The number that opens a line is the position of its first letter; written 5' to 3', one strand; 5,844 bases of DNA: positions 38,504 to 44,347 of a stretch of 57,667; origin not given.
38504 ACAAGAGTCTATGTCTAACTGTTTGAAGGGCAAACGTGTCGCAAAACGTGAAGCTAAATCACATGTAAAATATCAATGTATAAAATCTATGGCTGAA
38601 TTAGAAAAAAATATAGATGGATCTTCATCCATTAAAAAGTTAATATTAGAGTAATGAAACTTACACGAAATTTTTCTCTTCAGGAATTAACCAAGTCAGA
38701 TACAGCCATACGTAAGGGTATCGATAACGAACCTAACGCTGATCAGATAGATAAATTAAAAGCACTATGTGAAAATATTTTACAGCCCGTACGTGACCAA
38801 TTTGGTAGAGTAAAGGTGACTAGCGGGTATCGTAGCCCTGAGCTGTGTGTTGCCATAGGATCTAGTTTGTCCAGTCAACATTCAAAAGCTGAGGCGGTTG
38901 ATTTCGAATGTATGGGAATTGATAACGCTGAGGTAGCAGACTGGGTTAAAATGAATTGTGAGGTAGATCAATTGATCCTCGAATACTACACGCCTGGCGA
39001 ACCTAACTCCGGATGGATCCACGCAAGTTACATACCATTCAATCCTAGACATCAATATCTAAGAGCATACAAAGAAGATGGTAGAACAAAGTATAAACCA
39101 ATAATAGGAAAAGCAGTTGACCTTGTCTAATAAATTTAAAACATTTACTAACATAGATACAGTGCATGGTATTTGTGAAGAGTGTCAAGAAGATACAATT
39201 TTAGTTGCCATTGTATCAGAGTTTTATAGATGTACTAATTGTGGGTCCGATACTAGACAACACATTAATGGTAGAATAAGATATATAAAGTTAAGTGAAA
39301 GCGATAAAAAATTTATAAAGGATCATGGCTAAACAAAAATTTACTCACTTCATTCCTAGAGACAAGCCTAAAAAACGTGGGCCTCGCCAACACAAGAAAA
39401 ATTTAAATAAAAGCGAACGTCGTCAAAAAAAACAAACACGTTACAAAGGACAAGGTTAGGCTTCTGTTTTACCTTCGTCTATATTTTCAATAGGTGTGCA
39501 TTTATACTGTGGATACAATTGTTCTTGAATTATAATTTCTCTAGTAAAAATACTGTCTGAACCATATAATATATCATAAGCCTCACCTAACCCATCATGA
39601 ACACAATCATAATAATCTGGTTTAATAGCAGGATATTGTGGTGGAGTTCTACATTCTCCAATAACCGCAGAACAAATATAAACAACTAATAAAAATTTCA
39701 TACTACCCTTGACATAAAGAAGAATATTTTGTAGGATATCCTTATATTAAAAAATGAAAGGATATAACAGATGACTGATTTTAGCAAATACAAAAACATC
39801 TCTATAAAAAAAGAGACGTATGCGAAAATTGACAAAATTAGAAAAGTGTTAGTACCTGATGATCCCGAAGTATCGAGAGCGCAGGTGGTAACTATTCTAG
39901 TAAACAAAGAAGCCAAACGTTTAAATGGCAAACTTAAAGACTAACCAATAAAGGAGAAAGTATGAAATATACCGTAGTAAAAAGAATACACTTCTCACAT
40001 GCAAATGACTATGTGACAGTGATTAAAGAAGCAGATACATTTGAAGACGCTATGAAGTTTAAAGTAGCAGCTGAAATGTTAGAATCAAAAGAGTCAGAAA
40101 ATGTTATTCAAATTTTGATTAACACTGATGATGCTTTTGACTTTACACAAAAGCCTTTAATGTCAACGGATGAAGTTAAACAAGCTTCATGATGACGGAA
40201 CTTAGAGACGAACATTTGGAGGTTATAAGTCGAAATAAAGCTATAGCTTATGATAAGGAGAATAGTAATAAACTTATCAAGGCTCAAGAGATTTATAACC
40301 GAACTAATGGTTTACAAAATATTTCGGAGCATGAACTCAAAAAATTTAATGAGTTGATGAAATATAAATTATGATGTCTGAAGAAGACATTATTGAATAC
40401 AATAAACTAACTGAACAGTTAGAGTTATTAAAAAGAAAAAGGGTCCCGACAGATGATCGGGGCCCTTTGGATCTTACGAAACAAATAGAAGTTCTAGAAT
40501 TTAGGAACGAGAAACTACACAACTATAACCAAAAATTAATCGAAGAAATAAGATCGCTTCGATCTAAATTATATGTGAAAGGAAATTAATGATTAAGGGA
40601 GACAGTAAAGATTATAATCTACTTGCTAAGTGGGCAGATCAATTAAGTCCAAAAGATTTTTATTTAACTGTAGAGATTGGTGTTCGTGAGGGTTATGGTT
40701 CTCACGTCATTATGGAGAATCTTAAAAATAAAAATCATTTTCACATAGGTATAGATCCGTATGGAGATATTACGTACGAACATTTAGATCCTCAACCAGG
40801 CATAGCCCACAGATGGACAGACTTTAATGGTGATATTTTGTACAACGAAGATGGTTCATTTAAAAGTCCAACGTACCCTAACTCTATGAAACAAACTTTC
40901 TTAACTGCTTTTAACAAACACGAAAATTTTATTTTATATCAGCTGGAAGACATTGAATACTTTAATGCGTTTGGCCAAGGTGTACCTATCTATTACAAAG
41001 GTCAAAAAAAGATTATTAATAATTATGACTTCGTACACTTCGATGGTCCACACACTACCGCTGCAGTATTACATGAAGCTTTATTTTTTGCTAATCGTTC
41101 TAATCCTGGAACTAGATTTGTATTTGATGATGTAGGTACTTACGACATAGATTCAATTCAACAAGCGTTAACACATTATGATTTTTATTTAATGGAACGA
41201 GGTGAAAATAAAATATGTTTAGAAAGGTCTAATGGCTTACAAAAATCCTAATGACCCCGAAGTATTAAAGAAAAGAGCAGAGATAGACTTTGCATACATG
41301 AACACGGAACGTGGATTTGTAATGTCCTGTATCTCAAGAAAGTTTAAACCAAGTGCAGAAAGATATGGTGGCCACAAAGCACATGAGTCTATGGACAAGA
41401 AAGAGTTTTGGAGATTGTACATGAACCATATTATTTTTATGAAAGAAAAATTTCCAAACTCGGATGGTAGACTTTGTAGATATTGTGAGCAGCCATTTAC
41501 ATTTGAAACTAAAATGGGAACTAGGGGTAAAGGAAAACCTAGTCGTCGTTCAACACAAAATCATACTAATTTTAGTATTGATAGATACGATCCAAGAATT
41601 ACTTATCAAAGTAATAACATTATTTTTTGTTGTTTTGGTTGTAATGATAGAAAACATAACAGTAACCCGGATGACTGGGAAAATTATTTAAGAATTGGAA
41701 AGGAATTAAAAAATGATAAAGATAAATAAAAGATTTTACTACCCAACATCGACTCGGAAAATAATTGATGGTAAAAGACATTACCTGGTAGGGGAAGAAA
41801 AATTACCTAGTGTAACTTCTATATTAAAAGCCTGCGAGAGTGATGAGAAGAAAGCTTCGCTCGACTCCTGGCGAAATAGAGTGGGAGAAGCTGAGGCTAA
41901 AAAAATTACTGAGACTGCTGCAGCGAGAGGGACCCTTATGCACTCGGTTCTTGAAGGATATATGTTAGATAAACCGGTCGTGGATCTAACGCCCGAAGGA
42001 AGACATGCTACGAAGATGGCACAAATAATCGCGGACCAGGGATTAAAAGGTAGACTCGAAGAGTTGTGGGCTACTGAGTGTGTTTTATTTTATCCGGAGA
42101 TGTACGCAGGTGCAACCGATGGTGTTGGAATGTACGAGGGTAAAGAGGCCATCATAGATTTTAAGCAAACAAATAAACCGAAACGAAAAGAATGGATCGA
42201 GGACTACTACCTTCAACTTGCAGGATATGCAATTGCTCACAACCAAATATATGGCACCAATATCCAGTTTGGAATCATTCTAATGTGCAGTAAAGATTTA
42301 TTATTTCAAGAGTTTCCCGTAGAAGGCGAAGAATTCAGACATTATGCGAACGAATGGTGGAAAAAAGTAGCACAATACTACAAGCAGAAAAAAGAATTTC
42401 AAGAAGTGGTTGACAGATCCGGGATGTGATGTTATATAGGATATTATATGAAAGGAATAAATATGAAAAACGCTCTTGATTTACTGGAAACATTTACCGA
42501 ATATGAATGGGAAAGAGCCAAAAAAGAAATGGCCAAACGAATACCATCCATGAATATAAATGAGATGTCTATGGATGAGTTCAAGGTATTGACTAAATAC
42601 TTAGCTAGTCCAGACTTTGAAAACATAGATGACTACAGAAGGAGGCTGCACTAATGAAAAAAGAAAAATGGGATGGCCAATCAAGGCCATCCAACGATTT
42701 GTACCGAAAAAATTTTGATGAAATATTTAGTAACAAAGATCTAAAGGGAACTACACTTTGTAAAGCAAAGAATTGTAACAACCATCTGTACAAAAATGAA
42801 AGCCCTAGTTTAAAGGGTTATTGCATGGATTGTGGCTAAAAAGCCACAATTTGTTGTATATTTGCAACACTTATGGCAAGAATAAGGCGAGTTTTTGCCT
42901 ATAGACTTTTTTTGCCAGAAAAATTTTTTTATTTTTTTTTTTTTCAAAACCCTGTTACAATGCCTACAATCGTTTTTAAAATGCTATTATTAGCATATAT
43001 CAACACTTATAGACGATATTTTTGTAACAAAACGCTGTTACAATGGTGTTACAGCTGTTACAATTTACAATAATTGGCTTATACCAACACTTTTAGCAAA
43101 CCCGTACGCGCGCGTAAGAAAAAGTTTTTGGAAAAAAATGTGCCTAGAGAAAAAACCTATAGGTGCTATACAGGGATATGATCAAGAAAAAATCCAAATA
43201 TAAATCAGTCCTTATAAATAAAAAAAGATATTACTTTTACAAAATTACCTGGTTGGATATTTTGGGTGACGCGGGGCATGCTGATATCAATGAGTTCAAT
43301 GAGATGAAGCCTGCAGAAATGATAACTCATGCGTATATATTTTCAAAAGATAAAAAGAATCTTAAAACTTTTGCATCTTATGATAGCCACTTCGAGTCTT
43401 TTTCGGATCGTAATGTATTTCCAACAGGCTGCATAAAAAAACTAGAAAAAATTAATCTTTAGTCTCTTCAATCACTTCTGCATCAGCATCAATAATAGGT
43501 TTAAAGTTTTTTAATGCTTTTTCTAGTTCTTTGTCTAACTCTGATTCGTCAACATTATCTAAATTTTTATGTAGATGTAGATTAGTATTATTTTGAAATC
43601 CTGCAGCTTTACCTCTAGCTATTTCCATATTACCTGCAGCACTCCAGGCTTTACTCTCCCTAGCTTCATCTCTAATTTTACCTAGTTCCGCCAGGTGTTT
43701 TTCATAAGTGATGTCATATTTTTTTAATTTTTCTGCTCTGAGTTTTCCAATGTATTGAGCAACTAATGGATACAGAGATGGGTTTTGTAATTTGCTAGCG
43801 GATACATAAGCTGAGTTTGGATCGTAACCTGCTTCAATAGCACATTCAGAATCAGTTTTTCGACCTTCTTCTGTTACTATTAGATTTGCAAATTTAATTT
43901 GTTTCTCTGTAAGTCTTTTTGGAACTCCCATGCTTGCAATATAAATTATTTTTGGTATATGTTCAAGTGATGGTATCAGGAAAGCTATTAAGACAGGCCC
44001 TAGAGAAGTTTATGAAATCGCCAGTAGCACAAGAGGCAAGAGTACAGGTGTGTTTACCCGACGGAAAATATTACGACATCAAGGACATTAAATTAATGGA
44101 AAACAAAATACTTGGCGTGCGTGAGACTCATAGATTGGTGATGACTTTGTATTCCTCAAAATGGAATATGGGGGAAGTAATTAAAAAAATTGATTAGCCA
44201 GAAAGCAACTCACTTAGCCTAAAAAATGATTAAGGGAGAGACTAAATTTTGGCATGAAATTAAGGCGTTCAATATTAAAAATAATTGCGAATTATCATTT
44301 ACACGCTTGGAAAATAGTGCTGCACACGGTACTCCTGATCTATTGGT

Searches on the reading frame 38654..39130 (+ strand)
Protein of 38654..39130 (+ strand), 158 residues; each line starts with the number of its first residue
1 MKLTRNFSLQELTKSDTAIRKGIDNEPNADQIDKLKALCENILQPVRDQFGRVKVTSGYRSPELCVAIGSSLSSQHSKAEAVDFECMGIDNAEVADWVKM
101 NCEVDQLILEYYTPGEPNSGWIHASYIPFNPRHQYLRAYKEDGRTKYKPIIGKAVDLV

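Call 62: search_protein_families(library=phrogs, proteins=[window:38654-39130:+], max_evalue=0.001)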
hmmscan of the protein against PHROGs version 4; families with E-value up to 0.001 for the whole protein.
window:38654-39130:+ (158 aa): 3 families
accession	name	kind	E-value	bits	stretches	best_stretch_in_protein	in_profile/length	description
phrog_894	-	lysis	1.4e-38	133.9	1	1-154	44-191/389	endolysin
phrog_28234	-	lysis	0.00021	21.5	1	28-102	264-342/372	endolysin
phrog_17373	-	other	0.00065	20.4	1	27-125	37-121/224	peptidase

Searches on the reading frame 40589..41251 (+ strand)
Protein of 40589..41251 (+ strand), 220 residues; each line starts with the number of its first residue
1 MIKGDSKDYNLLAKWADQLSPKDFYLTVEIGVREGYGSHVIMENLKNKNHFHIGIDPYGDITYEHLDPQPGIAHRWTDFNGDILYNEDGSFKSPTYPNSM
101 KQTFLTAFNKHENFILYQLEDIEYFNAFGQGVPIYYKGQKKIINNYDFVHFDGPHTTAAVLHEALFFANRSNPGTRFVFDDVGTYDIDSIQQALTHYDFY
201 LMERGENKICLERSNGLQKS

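Call 62: search_protein_families(library=phrogs, proteins=[window:40589-41251:+], max_evalue=0.001)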
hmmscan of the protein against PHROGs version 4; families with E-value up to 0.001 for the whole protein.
window:40589-41251:+ (220 aa): 0 families

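Call 65: search_protein_families(library=pfam, proteins=[window:40589-41251:+], max_evalue=5)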
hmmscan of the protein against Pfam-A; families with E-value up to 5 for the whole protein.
window:40589-41251:+ (220 aa): 2 families
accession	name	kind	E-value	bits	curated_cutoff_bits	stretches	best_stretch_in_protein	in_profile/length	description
PF13578.12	Methyltransf_24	-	3.4e-08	34.7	26.3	1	28-182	1-105/105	Methyltransferase domain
PF18803.6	CxC2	-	0.026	15.2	27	1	156-201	52-97/107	CxC2 like cysteine cluster associated with KDZ transposases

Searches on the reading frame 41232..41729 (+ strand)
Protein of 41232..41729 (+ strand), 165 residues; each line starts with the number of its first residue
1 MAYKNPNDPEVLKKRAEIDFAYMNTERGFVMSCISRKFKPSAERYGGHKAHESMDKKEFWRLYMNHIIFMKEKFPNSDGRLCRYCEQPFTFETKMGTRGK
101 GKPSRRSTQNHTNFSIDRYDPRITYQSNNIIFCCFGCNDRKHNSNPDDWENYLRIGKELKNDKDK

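Call 62: search_protein_families(library=phrogs, proteins=[window:41232-41729:+], max_evalue=0.001)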
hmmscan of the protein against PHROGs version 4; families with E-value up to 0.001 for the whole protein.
window:41232-41729:+ (165 aa): 3 families
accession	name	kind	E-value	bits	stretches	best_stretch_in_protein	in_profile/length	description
phrog_1035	-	DNA, RNA and nucleotide metabolism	1.4e-09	39.2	1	78-159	158-228/271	endonuclease VII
phrog_3118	-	DNA, RNA and nucleotide metabolism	3.2e-06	27.8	1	42-141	15-96/287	HNH endonuclease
phrog_3322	-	DNA, RNA and nucleotide metabolism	0.00038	21.3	1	104-163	98-155/162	endonuclease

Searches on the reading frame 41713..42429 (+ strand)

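Call 62: search_protein_families(library=phrogs, proteins=[window:41713-42429:+], max_evalue=0.001)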
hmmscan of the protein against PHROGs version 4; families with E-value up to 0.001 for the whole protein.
window:41713-42429:+ (238 aa): 5 families
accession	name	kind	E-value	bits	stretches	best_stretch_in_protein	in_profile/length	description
phrog_298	-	DNA, RNA and nucleotide metabolism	1.1e-46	160.6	1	11-227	45-262/293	exonuclease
phrog_1706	-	DNA, RNA and nucleotide metabolism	1.8e-08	35.2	1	65-227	80-221/293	CRISPR/Cas system associated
phrog_466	-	DNA, RNA and nucleotide metabolism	0.00033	21.1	1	57-178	199-320/446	exonuclease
phrog_69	-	DNA, RNA and nucleotide metabolism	0.00082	19.5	0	66-225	117-301/501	exonuclease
phrog_3953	-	DNA, RNA and nucleotide metabolism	0.0009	20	0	48-181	18-135/186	exonuclease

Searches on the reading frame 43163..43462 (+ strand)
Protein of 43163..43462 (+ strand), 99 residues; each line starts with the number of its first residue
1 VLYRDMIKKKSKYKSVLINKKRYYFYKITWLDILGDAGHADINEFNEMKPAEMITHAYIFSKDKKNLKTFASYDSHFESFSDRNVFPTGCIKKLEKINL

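Call 14: search_protein_families(library=pfam, proteins=[window:43163-43462:+], max_evalue=0.01)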
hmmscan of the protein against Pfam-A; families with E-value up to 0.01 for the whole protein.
window:43163-43462:+ (99 aa): 0 families

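Call 15: search_protein_families(library=phrogs, proteins=[window:43163-43462:+], max_evalue=0.001)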
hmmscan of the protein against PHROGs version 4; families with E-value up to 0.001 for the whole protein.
window:43163-43462:+ (99 aa): 1 family
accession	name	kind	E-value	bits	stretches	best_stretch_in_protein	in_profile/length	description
phrog_25889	-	unknown function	6.5e-08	33.5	1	19-98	10-93/94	-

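Call 65: search_protein_families(library=pfam, proteins=[window:43163-43462:+], max_evalue=5)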
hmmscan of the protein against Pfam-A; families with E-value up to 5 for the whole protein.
window:43163-43462:+ (99 aa): 0 families

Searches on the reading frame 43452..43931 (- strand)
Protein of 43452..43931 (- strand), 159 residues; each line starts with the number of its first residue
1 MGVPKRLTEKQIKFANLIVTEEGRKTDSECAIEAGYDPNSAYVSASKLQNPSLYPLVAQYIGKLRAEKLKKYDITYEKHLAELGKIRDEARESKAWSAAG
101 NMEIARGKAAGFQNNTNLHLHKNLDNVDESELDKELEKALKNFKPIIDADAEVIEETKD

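Call 14: search_protein_families(library=pfam, proteins=[window:43452-43931:-], max_evalue=0.01)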
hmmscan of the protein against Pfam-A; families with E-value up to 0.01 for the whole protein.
window:43452-43931:- (159 aa): 1 family
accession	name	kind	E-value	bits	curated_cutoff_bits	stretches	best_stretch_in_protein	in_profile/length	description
PF03592.21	Terminase_2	-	7.4e-05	23.8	26.1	1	7-88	1-76/141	Terminase small subunit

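Call 15: search_protein_families(library=phrogs, proteins=[window:43452-43931:-], max_evalue=0.001)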
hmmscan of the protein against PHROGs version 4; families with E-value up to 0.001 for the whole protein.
window:43452-43931:- (159 aa): 3 families
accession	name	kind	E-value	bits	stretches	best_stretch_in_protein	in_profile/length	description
phrog_51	-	head and packaging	7.8e-10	39.9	1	4-97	86-175/261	terminase small subunit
phrog_17390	-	unknown function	1.6e-07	32.1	1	6-68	2-58/69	-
phrog_641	-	head and packaging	5.9e-06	27.9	1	7-74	3-64/162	terminase small subunit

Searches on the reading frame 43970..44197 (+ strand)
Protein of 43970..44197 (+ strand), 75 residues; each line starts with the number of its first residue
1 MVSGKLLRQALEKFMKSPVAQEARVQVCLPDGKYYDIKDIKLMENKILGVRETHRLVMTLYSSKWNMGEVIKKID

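Call 62: search_protein_families(library=phrogs, proteins=[window:43970-44197:+], max_evalue=0.001)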
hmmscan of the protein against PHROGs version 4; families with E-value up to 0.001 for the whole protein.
window:43970-44197:+ (75 aa): 0 families

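Call 65: search_protein_families(library=pfam, proteins=[window:43970-44197:+], max_evalue=5)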
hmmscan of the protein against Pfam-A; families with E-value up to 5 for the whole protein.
window:43970-44197:+ (75 aa): 2 families
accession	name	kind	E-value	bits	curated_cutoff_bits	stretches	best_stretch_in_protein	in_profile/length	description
PF21365.3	Glyco_hydro_31_3rd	-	0.0063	17.4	24.4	1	13-45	30-64/87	Glycosyl hydrolase family 31 C-terminal domain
PF14389.11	Lzipper-MIP1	-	0.024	15.4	32.2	1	7-48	26-68/84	Leucine-zipper of ternary complex factor MIP1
